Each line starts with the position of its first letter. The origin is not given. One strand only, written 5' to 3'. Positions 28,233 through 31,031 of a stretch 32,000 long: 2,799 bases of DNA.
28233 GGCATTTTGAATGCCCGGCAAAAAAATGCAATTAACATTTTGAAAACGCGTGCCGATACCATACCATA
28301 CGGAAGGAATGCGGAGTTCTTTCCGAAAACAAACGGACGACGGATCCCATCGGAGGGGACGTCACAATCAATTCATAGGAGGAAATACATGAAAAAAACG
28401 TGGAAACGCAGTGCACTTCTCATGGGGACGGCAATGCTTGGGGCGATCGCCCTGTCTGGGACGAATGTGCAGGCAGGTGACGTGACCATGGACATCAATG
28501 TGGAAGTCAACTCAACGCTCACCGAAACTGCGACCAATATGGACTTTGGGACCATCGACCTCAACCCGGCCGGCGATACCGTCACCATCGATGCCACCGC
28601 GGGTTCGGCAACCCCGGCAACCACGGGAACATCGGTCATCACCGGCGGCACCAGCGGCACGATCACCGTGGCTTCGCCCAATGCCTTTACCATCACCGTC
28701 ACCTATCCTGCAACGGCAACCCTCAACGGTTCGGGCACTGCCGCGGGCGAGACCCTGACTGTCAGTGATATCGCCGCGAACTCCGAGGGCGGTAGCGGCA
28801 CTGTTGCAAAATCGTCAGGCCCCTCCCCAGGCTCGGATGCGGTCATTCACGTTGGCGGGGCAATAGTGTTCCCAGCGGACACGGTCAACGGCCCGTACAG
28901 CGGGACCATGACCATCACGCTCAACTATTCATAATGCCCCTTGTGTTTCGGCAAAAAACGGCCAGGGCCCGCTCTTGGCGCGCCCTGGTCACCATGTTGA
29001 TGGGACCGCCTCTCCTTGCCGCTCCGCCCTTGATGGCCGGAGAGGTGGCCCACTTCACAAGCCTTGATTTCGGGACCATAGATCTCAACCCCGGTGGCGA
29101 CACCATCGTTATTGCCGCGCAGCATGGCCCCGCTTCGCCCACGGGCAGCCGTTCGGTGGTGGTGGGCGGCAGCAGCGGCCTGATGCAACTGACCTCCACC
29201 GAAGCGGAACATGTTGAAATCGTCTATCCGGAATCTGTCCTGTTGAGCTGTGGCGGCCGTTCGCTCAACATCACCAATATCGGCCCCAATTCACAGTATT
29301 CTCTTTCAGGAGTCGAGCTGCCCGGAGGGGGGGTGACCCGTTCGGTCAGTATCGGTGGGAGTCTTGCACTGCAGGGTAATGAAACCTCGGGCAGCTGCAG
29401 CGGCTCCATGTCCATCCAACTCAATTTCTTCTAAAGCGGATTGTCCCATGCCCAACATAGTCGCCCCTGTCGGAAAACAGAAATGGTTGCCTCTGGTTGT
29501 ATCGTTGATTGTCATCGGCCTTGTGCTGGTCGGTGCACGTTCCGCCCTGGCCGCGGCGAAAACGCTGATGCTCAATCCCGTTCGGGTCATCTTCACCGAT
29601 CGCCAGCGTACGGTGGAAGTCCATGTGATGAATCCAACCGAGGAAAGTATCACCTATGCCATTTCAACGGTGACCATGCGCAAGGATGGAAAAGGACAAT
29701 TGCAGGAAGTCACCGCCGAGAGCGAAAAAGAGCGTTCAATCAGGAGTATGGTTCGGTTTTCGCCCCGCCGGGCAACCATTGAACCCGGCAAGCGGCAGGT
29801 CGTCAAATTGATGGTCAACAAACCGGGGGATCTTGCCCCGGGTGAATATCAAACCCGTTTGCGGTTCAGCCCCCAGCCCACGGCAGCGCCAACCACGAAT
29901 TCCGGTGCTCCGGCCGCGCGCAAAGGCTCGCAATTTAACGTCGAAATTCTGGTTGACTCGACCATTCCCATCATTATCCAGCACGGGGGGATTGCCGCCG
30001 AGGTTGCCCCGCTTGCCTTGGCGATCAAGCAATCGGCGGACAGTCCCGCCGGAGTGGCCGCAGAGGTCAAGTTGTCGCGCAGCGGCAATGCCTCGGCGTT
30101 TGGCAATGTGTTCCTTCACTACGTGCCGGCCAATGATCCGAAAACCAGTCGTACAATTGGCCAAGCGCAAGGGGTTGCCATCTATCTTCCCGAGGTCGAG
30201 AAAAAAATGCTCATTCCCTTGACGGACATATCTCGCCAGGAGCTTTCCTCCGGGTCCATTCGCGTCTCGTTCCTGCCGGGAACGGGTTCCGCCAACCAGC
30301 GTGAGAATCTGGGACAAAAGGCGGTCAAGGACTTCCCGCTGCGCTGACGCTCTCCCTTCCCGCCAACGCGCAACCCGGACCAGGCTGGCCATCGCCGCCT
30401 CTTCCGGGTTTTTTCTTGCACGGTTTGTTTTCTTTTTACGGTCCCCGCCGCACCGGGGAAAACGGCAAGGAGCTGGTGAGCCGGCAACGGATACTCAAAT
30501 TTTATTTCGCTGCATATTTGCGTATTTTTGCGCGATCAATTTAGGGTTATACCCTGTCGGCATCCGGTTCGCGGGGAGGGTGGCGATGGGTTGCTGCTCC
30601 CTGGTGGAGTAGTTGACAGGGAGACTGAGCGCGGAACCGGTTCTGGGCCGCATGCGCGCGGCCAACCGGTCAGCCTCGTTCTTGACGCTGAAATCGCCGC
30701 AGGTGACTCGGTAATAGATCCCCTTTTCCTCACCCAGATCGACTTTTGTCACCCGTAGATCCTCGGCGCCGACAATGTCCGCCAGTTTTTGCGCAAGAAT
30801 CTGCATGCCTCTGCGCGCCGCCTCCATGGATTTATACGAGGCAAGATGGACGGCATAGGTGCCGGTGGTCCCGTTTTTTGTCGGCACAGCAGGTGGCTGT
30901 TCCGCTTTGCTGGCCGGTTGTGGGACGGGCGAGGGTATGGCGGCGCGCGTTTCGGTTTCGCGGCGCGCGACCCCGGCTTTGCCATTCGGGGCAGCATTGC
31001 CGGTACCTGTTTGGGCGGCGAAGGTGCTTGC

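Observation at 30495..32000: Usher-like outer-membrane protein ending in a SPOR peptidoglycan-binding domain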

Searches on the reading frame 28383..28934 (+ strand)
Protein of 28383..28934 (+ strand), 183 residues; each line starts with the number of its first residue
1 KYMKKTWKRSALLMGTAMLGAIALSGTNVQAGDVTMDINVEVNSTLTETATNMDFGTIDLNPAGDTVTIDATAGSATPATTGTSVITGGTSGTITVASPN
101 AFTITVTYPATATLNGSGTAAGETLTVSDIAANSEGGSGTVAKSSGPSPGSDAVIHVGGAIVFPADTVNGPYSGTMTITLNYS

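Call 5: search_protein_families(library=pfam, proteins=[window:28383-28934:+], max_evalue=1)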
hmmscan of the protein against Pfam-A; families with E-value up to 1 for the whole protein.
window:28383-28934:+ (183 aa): 1 family
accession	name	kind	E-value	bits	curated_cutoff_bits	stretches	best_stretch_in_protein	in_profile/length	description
PF14352.11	DUF4402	-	1.3e-14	55.4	25.2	1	48-182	3-129/129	Domain of unknown function (DUF4402)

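Call 6: search_protein_families(library=ncbifam, proteins=[window:28383-28934:+], max_evalue=1)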
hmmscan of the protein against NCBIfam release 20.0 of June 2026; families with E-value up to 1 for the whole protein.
window:28383-28934:+ (183 aa): 0 families

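Call 75: search_solved_structures(query=A8, max_evalue=10)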
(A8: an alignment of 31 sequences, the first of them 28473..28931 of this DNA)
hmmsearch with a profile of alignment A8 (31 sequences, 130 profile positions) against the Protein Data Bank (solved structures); distinct sequences matched with E-value up to 10: 4.
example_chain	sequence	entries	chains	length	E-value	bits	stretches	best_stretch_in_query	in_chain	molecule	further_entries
6zep_A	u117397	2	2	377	0.42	13.9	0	45-74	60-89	Leucine aminopeptidase A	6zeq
3zja_A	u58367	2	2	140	0.52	13.6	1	22-92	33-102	SL3965 | SCO3965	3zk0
7tbu_A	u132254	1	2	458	1.3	12.3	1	6-105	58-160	5-enolpyruvylshikimate-3-phosphate synthase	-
5dhx_B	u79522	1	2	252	3.7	10.9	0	13-56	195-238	Anti-Rev Antibody Fab single-chain variable fragment, light chain,Anti-Rev Antibody Fab si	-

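Call 76: search_protein_families(library=pfam, alignment_id=A8, max_evalue=0.1)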
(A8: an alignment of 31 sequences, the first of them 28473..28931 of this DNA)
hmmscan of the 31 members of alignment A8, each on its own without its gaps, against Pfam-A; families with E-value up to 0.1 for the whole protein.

A. member 1, window:28473-28931:+ (153 aa): 1 family
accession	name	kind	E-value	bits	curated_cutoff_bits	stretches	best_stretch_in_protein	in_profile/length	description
PF14352.11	DUF4402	-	2.6e-15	57.7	25.2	1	18-152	3-129/129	Domain of unknown function (DUF4402)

B. families by the number of members that match (of 31 scanned): 5 families
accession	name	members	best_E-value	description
PF14352.11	DUF4402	31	5.2e-33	Domain of unknown function (DUF4402)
PF16371.11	MetallophosN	1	0.0017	N terminal of Calcineurin-like phosphoesterase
PF09394.16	Inhibitor_I42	1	0.081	Chagasin family peptidase inhibitor I42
PF00924.24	MS_channel_2nd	1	0.088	Mechanosensitive ion channel, beta-domain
PF10055.14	DUF2292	1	0.093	Uncharacterized small protein (DUF2292)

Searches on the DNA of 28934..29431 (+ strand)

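Call 88: search_rna_families(source=L002, threshold=evalue, max_evalue=0.1)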
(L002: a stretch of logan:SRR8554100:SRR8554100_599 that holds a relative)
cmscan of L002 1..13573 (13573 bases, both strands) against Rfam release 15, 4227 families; matches with E-value up to 0.1: 2.
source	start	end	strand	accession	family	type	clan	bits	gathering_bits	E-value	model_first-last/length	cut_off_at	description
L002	1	54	+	RF00005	tRNA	Gene; tRNA;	CL00001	37.9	29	4.5e-05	19-71/71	5'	tRNA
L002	2742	2833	-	RF03167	c-di-GMP-I-GGC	Cis-reg; riboswitch;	CL00126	23.3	59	0.088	1-80/80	no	c-di-GMP-I-GGC riboswitch aptamer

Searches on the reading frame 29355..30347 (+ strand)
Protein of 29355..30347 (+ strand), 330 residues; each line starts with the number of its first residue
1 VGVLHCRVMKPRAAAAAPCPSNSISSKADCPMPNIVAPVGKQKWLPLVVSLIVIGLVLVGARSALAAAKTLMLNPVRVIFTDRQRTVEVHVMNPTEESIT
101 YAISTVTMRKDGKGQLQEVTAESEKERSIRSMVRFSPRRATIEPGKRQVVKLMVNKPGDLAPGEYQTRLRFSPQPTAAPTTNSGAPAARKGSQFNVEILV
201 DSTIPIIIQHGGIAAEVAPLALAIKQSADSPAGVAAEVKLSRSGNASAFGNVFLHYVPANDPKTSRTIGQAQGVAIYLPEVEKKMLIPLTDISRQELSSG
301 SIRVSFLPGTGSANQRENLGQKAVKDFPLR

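Call 5: search_protein_families(library=pfam, proteins=[window:29355-30347:+], max_evalue=1)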
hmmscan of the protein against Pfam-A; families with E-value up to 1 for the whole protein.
window:29355-30347:+ (330 aa): 6 families
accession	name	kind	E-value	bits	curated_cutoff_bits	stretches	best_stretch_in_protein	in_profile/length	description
PF00345.26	PapD_N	-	0.00027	21.4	23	1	71-208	2-120/126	Pili and flagellar-assembly chaperone, PapD N-terminal domain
PF06280.18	fn3_5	-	0.00037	21.6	27.6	1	82-162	7-86/112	Fn3-like domain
PF06030.18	WxLIP_PGBD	-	0.013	16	27.3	1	83-166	27-114/121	WxL Interacting Protein, peptidoglycan binding domain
PF10633.15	NPCBM_assoc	-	0.034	14.8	24.4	1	139-171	42-75/78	NPCBM-associated, NEW3 domain of alpha-galactosidase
PF00635.32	Motile_Sperm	-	0.051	13.9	25.9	1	74-108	5-43/109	MSP (Major sperm protein) domain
PF00692.24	dUTPase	-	0.13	12.5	22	1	61-101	52-90/129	dUTPase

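Call 6: search_protein_families(library=ncbifam, proteins=[window:29355-30347:+], max_evalue=1)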
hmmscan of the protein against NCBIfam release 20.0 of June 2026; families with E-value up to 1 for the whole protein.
window:29355-30347:+ (330 aa): 0 families

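Call 62: find_homologous_proteins(query=window:29448-30344:+)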
Query window:29448-30344:+ (299 aa): 68 proteins with E <= 0.001 among 6525 candidates.
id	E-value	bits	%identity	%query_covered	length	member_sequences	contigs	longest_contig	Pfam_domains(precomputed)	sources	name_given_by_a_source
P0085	1.1e-180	617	97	100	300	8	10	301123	-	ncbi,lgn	-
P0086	2.2e-121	422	69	97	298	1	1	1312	-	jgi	-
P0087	4.4e-120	418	68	97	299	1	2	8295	-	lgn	-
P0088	5.8e-119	415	67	98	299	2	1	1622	-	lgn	-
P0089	1.7e-118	413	67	98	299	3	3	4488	-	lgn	-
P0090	2.3e-118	413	68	97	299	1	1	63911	-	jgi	jgi:P pilus assembly chaperone PapD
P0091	5.5e-117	408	66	98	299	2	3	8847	-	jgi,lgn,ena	-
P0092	1.8e-114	400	67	86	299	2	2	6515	-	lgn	-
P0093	2.1e-113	396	65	98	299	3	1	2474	-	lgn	-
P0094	2.0e-112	393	62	100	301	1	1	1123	PF06280.19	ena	-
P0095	1.9e-98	347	60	90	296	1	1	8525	-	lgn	-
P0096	3.5e-93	330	55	97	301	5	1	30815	PF06280.19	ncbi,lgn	-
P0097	3.6e-92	327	56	96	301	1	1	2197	-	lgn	-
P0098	1.4e-91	325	54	96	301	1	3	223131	-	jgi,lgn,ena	-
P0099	5.3e-91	323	55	97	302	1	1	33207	PF06280.19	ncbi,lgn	-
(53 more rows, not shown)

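Call 69: predict_structure(alignment_id=A7)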
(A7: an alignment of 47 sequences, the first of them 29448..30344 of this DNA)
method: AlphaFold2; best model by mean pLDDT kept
length: 299 residues; sequences in the alignment: 47
mean_pLDDT: 86.2   pTM: 0.75
mean pLDDT of the five models: 86.2, 86.0, 85.8, 85.1, 84.5
residues with pLDDT >= 90: 198; 70-90: 51; 50-70: 36; < 50: 14
segments of 3 or more residues with pLDDT < 50: 1-9, 153-155
pLDDT, mean of each block of 10 residues (from residue 1): 44 75 76 65 92 92 92 94 91 95 97 96 94 96 76 52 73 94 94 92 96 95 97 96 95 97 93 90 57 93
secondary structure, 60 per line:
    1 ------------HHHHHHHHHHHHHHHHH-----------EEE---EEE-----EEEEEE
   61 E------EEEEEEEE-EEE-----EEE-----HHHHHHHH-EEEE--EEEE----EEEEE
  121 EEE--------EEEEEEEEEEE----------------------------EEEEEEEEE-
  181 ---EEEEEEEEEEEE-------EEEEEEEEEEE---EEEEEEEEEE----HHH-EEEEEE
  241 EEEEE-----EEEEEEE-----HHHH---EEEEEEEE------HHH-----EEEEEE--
elements in order: H13-29 E41-43 E47-49 E55-61 E68-75 E77-79 E85-87 H93-100 E102-105 E108-111 E116-123 E132-142 E171-179 E184-195 E203-213 E217-226 E235-245 E251-257 H263-266 E270-277 E292-297

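Call 72: fold_search(model_id=the predicted structure, library=pdb)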
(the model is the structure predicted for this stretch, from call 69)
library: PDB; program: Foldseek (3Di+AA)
matches with E <= 10: 1753; with E <= 0.001: 281
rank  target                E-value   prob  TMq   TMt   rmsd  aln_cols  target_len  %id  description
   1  9i25_C                1.7e-10  1.00  0.31  0.35  10.3       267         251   12  WxLIP from Enterococcus faecium locus A bound to long WxL (released 2026-01-28)
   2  6fqa_A                1.8e-10  1.00  0.40  0.48   7.3       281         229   15  Crystal structure of the CsuC-CsuA/B chaperone-subunit preassembly complex of the archaic chaperone-usher Csu pili of  (released 2018-09-26)
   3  9i1y_B                2.1e-10  1.00  0.36  0.40  10.9       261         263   12  WxLIP from Enterococcus faecium (released 2026-01-28)
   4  5d6h_A                2.5e-10  1.00  0.37  0.47   8.1       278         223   14  Crystal structure of CsuC-CsuA/B chaperone-major subunit pre-assembly complex from Csu biofilm-mediating pili of Acine (released 2015-11-04)
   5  4y2o_A                4.6e-10  1.00  0.37  0.49   8.3       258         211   14  Structure of CFA/I pili chaperone-major subunit complex (CfaA-CfaB) (released 2016-08-10)
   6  6fqa_C                4.6e-10  1.00  0.38  0.47   7.5       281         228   14  Crystal structure of the CsuC-CsuA/B chaperone-subunit preassembly complex of the archaic chaperone-usher Csu pili of  (released 2018-09-26)
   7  6fq0_C                6.5e-10  1.00  0.37  0.50   8.9       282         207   12  Crystal structure of the CsuC-CsuA/B chaperone-subunit preassembly complex of the archaic chaperone-usher Csu pili of  (released 2018-09-26)
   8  6fjy_A                1.6e-09  1.00  0.37  0.48   8.3       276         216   12  Crystal structure of CsuC-CsuE chaperone-tip adhesion subunit pre-assembly complex from archaic chaperone-usher Csu pi (released 2018-05-16)
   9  6k73_B                1.7e-09  1.00  0.38  0.51   8.7       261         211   13  Chaperone-tip adhesin complex is vital for synergistic activation of CFA/I fimbriae biogenesis (released 2020-06-10)
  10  5ghu                  1.7e-09  1.00  0.34  0.46   7.1       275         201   13  Crystal structure of YadV chaperone at 1.63 Angstrom (released 2017-06-28)
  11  9i1y_A                1.8e-09  1.00  0.33  0.37  11.4       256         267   12  WxLIP from Enterococcus faecium (released 2026-01-28)
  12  4ncd                  2.4e-09  1.00  0.38  0.51   8.5       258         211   14  Crystal Structure of Class 5 Fimbriae Chaperone CfaA (released 2014-08-27)
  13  6fq0_A                2.4e-09  1.00  0.37  0.51   7.6       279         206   12  Crystal structure of the CsuC-CsuA/B chaperone-subunit preassembly complex of the archaic chaperone-usher Csu pili of  (released 2018-09-26)
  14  4b0m_M                4.6e-09  1.00  0.38  0.50   9.0       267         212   11  Complex of the Caf1AN usher domain, Caf1M chaperone and Caf1 subunit from Yersinia pestis (released 2012-09-26)
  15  6k73_A                6.3e-09  1.00  0.35  0.49   9.1       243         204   14  Chaperone-tip adhesin complex is vital for synergistic activation of CFA/I fimbriae biogenesis (released 2020-06-10)
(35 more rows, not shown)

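Call 81: list_cluster_members(proteins=[P0085, P0008])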
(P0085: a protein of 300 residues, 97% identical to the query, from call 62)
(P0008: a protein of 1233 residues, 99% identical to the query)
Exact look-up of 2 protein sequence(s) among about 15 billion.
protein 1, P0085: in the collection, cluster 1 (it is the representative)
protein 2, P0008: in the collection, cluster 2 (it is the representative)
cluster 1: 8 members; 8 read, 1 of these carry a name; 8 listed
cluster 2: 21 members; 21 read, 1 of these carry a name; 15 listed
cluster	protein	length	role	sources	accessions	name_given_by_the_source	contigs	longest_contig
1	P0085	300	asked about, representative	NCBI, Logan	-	-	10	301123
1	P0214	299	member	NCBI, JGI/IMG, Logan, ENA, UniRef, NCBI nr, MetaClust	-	-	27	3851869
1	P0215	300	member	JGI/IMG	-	P pilus assembly chaperone PapD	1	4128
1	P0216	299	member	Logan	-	-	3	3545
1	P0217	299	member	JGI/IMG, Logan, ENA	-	-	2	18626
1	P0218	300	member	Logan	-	-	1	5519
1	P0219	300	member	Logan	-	-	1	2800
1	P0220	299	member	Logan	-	-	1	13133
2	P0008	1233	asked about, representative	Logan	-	-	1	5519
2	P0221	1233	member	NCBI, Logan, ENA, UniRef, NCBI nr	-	-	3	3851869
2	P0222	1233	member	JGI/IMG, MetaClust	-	-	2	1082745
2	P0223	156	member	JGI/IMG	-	Sporulation related domain.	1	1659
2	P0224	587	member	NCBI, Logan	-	-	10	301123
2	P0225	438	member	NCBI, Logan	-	-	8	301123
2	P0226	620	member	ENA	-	-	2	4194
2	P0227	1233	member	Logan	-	-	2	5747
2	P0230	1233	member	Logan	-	-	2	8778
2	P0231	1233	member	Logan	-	-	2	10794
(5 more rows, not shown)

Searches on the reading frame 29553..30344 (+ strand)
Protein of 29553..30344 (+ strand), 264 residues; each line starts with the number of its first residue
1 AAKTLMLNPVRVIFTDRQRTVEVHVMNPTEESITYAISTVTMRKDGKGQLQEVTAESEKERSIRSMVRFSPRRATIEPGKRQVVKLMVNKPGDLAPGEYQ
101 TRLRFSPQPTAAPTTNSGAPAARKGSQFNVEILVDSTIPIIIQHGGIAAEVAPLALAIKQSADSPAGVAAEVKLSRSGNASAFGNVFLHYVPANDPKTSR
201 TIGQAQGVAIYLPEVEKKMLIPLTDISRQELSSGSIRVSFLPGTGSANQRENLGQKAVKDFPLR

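Call 60: search_solved_structures(query=A6, max_evalue=1)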
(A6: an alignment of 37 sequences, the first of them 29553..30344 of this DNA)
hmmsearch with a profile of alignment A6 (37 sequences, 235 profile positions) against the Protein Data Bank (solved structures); distinct sequences matched with E-value up to 1: 0.

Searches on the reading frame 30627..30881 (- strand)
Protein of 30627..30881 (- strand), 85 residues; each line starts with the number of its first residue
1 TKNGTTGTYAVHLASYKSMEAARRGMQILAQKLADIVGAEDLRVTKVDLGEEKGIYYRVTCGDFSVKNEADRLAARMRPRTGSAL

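Call 37: search_solved_structures(query=A4, max_evalue=1, show_alignments=2)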
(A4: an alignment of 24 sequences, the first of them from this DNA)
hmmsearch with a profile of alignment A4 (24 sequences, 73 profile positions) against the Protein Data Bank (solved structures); distinct sequences matched with E-value up to 1: 6.
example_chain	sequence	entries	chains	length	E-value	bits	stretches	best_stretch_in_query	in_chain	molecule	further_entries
1x60_A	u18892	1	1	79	0.00083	22.8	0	46-69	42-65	Sporulation-specific N-acetylmuramoyl-L-alanine amidase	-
1uta_A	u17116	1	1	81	0.014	18.9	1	4-72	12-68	CELL DIVISION PROTEIN FTSN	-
6i0a_A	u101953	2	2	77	0.31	14.6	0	21-71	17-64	Endolytic peptidoglycan transglycosylase RlpA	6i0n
6i09_A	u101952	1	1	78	0.33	14.5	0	21-71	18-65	Endolytic peptidoglycan transglycosylase RlpA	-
6i05_A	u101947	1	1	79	0.34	14.4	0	22-71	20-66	Endolytic peptidoglycan transglycosylase RlpA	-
8zxc_A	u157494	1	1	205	0.39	14.2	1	9-55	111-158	ASH1L bromodomain and PHD domain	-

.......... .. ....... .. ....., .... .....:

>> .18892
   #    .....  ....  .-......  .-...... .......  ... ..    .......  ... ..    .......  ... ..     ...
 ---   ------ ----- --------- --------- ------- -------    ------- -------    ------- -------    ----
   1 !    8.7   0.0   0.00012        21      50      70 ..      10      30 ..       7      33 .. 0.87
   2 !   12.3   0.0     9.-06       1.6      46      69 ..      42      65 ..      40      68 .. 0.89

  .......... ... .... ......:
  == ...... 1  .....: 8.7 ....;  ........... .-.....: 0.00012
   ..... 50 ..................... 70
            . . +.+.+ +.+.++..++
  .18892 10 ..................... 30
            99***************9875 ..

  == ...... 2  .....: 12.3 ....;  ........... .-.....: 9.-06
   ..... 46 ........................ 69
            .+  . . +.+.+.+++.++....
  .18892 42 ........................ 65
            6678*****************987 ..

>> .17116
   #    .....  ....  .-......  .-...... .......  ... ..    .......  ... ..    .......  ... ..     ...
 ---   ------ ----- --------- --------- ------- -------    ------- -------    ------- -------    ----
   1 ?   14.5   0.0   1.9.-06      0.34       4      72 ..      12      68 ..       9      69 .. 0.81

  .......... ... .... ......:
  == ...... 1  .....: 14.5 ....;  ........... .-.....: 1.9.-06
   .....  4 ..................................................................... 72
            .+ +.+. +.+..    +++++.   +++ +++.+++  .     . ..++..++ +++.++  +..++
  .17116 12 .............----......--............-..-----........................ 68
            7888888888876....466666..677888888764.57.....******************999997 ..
